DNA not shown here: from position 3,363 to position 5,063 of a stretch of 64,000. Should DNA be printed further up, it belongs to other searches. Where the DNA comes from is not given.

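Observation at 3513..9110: Split PKS-like module with apparently dead KS, AT and DH sites, fused to an intact Sfp-type PPTase and coupled to a KamA-type radical SAM enzyme, with no carrier domain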

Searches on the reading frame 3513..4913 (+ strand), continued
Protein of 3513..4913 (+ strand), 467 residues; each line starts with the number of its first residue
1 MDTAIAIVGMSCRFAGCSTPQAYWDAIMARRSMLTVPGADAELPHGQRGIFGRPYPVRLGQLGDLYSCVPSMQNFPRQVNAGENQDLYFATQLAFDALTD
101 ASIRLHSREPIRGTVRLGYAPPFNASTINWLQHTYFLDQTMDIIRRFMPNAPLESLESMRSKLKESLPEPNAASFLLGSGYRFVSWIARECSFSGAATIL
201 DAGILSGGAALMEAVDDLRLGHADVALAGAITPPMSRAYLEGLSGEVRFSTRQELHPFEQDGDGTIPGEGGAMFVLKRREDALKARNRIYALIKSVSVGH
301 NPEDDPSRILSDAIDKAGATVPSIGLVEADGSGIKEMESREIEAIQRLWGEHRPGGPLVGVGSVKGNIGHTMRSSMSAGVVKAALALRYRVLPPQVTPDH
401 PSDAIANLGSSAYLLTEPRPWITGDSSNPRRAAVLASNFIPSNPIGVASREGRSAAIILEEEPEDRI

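Call 106: predict_structure(alignment_id=A5)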
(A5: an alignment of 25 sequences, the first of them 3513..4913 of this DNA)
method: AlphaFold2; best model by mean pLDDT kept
length: 467 residues; sequences in the alignment: 25
mean_pLDDT: 38.5   pTM: 0.37
mean pLDDT of the five models: 38.5, 38.0, 36.2, 32.4, 30.2
residues with pLDDT >= 90: 0; 70-90: 10; 50-70: 69; < 50: 388
segments of 3 or more residues with pLDDT < 50: 1-109, 119-140, 166-199, 231-272, 285-379, 385-387, 389-467
pLDDT, mean of each block of 10 residues (from residue 1): 28 32 39 32 34 38 34 26 29 32 35 51 33 40 56 71 48 29 36 42 56 64 59 39 31 33 35 54 45 32 36 36 28 35 38 27 27 43 49 34 27 30 41 36 34 36 40
secondary structure, 60 per line:
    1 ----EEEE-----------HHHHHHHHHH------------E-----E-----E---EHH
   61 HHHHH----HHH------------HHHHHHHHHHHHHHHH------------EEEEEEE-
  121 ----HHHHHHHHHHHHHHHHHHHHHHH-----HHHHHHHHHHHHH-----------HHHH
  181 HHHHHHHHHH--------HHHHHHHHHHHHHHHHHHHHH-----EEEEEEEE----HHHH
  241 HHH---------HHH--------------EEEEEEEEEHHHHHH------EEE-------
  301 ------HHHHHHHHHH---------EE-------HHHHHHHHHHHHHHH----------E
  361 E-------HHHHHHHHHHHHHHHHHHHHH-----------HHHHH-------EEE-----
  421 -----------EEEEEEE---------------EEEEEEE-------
elements in order: E5-8 H20-29 H59-65 H85-100 E113-119 H125-147 H153-165 H177-190 H199-219 E225-232 H237-243 E270-278 H279-284 E291-293 H307-316 H335-349 H369-389 H401-405 E413-415 E432-438 E454-460
